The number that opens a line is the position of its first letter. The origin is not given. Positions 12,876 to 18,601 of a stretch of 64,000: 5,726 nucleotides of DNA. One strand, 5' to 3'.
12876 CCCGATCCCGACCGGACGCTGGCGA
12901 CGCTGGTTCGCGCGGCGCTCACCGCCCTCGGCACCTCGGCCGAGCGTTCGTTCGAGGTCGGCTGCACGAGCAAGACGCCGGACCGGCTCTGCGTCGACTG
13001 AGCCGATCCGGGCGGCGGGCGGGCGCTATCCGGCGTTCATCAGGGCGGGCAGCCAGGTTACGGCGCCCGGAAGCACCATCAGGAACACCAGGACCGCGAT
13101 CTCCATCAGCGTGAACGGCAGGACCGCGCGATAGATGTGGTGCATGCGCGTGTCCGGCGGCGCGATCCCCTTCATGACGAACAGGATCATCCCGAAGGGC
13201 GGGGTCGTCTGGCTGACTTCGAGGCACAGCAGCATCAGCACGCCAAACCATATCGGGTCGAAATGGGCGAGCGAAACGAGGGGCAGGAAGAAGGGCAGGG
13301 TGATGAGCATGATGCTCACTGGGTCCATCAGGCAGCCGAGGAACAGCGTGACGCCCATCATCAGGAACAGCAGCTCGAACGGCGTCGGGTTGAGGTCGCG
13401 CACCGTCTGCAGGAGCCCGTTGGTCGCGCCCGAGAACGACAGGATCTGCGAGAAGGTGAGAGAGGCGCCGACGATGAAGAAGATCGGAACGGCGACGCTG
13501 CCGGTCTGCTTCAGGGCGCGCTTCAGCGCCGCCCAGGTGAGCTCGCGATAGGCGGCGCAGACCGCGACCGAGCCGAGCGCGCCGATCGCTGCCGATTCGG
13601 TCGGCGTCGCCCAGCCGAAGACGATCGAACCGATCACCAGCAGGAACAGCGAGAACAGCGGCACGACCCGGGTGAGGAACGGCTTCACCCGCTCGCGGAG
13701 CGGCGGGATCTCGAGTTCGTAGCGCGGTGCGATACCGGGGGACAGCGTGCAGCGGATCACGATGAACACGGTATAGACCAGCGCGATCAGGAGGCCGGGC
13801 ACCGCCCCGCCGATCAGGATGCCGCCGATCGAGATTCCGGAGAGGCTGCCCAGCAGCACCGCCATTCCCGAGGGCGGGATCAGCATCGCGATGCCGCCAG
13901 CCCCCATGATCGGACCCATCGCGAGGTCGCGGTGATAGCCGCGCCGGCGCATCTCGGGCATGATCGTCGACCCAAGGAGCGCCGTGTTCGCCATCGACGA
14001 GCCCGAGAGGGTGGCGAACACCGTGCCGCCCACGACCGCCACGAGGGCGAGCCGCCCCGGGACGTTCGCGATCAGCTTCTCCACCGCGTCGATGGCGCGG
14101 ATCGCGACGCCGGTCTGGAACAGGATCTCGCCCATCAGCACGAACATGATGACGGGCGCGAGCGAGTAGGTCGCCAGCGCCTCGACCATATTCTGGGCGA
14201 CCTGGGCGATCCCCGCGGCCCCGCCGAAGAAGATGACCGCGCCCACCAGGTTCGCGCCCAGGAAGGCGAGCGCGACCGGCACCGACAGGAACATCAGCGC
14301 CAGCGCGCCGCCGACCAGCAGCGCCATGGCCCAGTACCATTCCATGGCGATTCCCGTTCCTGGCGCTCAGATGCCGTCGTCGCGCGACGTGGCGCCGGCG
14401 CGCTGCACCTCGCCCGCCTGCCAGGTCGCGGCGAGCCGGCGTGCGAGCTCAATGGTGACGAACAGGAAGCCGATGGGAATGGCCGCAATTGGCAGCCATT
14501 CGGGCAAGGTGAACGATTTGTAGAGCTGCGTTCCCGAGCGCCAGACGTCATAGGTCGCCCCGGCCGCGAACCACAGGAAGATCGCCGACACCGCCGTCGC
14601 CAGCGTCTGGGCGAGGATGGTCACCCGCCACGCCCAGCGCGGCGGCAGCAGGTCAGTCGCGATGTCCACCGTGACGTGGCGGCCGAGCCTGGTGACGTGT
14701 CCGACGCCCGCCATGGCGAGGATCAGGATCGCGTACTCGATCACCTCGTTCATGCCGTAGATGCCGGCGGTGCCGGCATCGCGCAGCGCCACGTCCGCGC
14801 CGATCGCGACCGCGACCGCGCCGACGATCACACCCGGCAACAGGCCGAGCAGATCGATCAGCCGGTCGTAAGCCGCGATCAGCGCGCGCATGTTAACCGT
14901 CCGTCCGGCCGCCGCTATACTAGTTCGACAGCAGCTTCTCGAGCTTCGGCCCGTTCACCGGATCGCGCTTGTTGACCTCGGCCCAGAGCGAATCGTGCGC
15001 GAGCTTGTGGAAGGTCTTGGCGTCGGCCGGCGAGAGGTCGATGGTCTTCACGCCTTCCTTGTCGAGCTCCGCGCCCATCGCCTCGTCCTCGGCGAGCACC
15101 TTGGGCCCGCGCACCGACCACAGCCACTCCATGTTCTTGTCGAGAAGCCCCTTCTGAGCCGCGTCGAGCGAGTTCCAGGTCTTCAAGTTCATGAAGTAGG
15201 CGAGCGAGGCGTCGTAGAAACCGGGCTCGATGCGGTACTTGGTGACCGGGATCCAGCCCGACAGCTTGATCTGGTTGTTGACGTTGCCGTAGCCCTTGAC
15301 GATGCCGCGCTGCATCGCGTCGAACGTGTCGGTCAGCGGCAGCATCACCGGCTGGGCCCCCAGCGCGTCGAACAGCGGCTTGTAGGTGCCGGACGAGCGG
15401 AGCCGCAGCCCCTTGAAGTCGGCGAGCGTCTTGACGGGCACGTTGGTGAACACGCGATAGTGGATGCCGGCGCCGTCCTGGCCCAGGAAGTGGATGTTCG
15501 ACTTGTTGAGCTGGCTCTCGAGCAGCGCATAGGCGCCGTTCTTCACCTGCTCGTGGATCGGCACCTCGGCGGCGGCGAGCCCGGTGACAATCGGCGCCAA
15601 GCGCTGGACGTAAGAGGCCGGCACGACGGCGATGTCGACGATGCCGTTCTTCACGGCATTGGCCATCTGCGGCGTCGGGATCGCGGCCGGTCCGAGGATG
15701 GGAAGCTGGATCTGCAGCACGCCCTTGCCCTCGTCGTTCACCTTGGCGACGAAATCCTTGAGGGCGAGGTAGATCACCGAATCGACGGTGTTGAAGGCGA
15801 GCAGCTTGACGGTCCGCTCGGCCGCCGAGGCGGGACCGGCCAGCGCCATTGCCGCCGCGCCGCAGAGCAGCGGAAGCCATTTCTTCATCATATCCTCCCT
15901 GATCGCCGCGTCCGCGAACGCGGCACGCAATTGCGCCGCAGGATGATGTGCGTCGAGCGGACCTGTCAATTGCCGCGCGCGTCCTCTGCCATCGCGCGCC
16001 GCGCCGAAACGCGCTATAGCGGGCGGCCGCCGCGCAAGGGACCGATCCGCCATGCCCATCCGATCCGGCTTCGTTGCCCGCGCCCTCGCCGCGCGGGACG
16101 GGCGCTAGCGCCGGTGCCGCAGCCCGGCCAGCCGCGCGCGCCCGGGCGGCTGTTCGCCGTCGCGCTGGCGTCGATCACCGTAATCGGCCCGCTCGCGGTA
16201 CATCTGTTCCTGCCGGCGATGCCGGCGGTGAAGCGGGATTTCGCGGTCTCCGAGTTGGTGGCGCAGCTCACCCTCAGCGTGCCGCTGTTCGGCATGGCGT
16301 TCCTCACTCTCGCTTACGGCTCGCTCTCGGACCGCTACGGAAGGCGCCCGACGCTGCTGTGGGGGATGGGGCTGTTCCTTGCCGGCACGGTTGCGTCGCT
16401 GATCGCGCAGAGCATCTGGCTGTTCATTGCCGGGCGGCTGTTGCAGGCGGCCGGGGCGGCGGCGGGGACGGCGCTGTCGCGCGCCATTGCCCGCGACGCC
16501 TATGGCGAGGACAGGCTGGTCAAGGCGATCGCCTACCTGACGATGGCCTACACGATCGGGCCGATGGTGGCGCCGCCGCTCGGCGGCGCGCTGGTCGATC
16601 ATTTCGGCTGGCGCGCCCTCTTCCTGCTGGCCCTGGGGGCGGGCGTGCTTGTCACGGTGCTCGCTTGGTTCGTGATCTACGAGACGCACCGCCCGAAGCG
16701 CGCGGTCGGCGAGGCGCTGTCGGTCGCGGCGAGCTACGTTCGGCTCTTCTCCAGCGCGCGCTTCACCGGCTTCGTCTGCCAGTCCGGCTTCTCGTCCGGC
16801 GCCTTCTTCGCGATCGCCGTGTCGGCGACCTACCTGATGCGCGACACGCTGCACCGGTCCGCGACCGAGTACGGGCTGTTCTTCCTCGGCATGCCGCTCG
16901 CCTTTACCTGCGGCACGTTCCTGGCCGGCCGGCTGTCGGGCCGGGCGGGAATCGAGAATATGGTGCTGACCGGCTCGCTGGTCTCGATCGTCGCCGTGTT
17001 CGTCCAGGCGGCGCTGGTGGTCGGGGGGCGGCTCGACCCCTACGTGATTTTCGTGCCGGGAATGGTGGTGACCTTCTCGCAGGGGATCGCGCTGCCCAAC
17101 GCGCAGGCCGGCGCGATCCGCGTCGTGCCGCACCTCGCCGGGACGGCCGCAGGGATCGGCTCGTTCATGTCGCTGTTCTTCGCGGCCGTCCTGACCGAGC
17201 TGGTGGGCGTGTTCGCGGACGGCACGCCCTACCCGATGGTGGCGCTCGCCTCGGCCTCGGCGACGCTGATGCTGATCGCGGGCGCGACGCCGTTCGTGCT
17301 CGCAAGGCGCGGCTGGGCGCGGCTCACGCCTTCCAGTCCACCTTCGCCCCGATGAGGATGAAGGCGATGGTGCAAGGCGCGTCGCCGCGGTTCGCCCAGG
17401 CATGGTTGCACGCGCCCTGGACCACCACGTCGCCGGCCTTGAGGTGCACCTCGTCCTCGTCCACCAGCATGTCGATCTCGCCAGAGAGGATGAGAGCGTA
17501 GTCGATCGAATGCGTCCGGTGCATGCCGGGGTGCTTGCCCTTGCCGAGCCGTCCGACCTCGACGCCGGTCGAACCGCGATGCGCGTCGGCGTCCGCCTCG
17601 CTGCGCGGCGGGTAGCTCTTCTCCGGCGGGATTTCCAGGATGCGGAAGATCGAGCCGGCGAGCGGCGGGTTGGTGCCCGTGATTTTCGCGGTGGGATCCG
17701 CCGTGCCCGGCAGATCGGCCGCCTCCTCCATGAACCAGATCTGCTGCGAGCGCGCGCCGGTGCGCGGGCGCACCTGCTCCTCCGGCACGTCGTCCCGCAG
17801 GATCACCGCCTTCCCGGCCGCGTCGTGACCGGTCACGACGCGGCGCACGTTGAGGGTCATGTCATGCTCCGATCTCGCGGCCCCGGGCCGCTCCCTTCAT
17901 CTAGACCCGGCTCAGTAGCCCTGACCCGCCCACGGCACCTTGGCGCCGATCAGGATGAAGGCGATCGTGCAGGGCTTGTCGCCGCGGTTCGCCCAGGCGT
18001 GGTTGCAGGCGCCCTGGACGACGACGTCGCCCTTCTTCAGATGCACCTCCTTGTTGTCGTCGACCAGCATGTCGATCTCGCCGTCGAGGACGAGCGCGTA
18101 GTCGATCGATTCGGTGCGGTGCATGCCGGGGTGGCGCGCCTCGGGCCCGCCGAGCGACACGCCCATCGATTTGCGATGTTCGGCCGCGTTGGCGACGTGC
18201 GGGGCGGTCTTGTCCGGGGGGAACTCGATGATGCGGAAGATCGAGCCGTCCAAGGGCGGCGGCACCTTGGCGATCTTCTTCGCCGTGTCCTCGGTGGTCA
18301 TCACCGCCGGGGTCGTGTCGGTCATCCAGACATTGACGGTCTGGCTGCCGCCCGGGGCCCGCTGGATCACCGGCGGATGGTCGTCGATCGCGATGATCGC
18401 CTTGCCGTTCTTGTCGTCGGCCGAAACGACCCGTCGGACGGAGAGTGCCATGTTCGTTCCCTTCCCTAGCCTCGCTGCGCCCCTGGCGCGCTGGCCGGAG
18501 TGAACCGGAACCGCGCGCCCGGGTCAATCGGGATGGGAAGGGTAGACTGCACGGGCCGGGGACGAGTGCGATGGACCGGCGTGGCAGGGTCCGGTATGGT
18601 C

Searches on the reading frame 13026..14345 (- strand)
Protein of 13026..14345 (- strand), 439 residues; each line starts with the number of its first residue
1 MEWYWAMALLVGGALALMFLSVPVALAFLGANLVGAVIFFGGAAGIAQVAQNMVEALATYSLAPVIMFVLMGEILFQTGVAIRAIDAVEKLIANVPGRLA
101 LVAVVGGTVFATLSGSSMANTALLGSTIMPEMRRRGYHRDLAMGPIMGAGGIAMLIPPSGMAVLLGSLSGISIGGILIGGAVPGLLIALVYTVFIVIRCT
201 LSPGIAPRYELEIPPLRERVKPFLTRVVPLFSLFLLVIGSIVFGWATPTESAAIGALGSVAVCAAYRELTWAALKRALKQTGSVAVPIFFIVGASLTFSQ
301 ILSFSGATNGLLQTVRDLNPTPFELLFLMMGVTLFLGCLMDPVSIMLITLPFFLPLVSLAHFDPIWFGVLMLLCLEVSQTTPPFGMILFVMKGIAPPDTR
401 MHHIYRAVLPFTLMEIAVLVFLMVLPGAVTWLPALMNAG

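Call 18: search_protein_families(library=pfam, proteins=[window:13026-14345:-], max_evalue=0.01)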
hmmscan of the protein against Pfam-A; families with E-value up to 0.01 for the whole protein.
window:13026-14345:- (439 aa): 1 family
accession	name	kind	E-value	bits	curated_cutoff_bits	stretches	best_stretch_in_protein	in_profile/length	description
PF06808.19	DctM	-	1e-74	252.3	23.8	1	12-427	2-412/413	Tripartite ATP-independent periplasmic transporter, DctM component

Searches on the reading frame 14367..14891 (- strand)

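Call 18: search_protein_families(library=pfam, proteins=[window:14367-14891:-], max_evalue=0.01)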
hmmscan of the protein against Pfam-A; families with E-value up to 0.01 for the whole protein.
window:14367-14891:- (174 aa): 1 family
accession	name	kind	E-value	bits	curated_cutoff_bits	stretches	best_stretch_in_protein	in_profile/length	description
PF04290.18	DctQ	-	8.5e-20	71.4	28.3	1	27-157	2-130/132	Tripartite ATP-independent periplasmic transporters, DctQ component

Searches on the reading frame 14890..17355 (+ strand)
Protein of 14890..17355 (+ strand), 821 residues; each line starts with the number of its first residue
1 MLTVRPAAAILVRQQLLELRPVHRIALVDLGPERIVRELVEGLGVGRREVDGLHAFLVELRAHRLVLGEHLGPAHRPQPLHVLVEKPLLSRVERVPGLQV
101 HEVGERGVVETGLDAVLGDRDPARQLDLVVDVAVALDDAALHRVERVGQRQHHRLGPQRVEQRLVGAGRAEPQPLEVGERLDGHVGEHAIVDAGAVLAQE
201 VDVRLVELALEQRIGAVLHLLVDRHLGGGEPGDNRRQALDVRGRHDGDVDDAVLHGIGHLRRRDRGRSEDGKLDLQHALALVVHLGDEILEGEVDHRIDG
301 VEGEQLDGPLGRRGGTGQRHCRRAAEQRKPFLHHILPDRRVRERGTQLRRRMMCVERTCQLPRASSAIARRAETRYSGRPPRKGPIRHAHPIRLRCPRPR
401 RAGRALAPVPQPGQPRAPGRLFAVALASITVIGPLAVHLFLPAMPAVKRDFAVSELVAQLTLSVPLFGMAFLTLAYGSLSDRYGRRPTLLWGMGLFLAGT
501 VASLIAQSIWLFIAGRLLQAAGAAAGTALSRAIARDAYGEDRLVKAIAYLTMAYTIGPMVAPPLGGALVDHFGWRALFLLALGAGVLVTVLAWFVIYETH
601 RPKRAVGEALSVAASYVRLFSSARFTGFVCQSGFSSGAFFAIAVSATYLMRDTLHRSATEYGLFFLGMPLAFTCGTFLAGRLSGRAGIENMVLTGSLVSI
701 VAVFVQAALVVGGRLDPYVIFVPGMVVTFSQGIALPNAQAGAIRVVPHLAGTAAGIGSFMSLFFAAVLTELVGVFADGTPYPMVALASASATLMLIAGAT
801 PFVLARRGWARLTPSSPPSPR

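Call 5: search_protein_families(library=pfam, proteins=[window:14890-17355:+], max_evalue=0.01)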
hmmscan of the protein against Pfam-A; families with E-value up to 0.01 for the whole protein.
window:14890-17355:+ (821 aa): 3 families
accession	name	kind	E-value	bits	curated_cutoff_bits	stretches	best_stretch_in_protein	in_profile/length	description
PF07690.21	MFS_1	-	3.3e-46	158.2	33.4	1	428-764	3-342/347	Major Facilitator Superfamily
PF00083.30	Sugar_tr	-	1.5e-07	31.1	22.3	1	455-595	45-191/452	Sugar (and other) transporter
PF05977.19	MFS_3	-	2.5e-07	30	27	1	459-711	51-305/524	Transmembrane secretion effector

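Call 8: search_protein_families(library=ncbifam, proteins=[window:14890-17355:+], max_evalue=0.01)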
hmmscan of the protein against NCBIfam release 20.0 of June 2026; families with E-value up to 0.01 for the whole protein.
window:14890-17355:+ (821 aa): 72 families (the best 25 are shown)
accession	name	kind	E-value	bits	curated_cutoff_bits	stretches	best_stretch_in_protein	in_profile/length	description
TIGR00710.1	efflux_Bcr_CflA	subfamily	6.3e-65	220.1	200.9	1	421-797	5-380/385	Bcr/CflA family efflux MFS transporter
NF008314.0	PRK11102.1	equivalog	8.5e-52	176.7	303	1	421-793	10-382/396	Bcr/CflA family multidrug efflux MFS transporter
NF008654.0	PRK11652.1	equivalog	2.9e-44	151.6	479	1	425-796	13-380/397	multidrug efflux MFS transporter EmrD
NF008270.1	PRK11043.1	equivalog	1.3e-42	146.3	430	1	421-794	5-374/382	purine nucleoside transporter PunC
NF053813.1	MFS_TcaB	equivalog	7.8e-40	136.8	475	1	422-796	6-381/396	putative multidrug effflux MFS transporter TcaB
NF033134.0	cmlA_floR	equivalog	6e-34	118.1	450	1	426-797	15-383/388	CmlA/FloR family chloramphenicol efflux MFS transporter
NF041041.1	FslD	exception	6.9e-25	88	500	1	428-766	17-356/396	rhizoferrin import MFS transporter FslD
NF007782.0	PRK10473.1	subfamily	1.9e-24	86.4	417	1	429-712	11-292/394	MdtL family multidrug efflux MFS transporter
TIGR00880.1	2_A_01_02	superfamily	3.7e-23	82.2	131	1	467-599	5-141/141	multidrug resistance protein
NF011931.1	PRK15402.1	subfamily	1.6e-22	80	439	1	421-739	9-325/401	MdfA family multidrug efflux MFS transporter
TIGR00895.1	2A0115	subfamily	2.8e-21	75.9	418.55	1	442-599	38-195/398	aromatic acid/H+ symport family MFS transporter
NF052292.1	efflux_CraA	equivalog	1.6e-20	73.5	725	1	426-796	20-387/409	chloramphenicol efflux MFS transporter CraA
TIGR00711.1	efflux_EmrB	subfamily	1.8e-19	69.8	230.2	1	431-605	12-186/485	DHA2 family efflux MFS transporter permease subunit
NF012203.0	cmlB1_MFS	exception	1.4e-18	67.3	900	1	426-790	19-381/407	chloramphenicol efflux MFS transporter CmlB1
NF000219.1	FloR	exception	2e-16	60.3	700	1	426-796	19-386/404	chloramphenicol/florfenicol efflux MFS transporter FloR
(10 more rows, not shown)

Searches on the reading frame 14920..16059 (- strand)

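Call 18: search_protein_families(library=pfam, proteins=[window:14920-16059:-], max_evalue=0.01)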
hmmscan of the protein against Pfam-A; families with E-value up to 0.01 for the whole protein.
window:14920-16059:- (379 aa): 1 family
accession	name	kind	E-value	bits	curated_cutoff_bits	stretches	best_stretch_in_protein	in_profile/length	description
PF03480.18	DctP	-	2.5e-27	96.4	23.4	1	93-361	8-281/286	Bacterial extracellular solute-binding protein, family 7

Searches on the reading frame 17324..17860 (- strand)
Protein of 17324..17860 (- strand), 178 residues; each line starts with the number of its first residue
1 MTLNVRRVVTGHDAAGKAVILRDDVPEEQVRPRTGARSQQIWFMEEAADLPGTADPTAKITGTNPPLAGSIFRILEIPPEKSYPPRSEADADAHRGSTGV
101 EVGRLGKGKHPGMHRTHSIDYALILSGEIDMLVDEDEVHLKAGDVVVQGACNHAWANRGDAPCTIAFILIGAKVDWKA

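Call 18: search_protein_families(library=pfam, proteins=[window:17324-17860:-], max_evalue=0.01)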
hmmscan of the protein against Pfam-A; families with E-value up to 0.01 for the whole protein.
window:17324-17860:- (178 aa): 2 families
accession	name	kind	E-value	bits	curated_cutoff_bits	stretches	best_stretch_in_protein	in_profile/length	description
PF07883.17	Cupin_2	-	1.1e-08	35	27.2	1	105-167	5-68/70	Cupin domain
PF05899.18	Cupin_3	-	0.0073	16.4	23.5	0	120-147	27-55/74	EutQ-like cupin domain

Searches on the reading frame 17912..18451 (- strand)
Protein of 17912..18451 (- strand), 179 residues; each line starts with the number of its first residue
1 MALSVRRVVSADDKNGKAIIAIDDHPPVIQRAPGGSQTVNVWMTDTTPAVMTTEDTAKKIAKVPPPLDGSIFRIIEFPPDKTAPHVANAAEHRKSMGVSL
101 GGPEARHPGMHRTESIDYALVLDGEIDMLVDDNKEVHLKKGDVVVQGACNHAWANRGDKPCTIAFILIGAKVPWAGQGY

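Call 18: search_protein_families(library=pfam, proteins=[window:17912-18451:-], max_evalue=0.01)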
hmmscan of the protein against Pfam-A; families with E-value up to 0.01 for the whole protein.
window:17912-18451:- (179 aa): 2 families
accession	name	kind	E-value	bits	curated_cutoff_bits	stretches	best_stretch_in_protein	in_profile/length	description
PF07883.17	Cupin_2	-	3.3e-08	33.5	27.2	1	107-165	10-68/70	Cupin domain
PF05899.18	Cupin_3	-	0.001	19.2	23.5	1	115-145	25-55/74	EutQ-like cupin domain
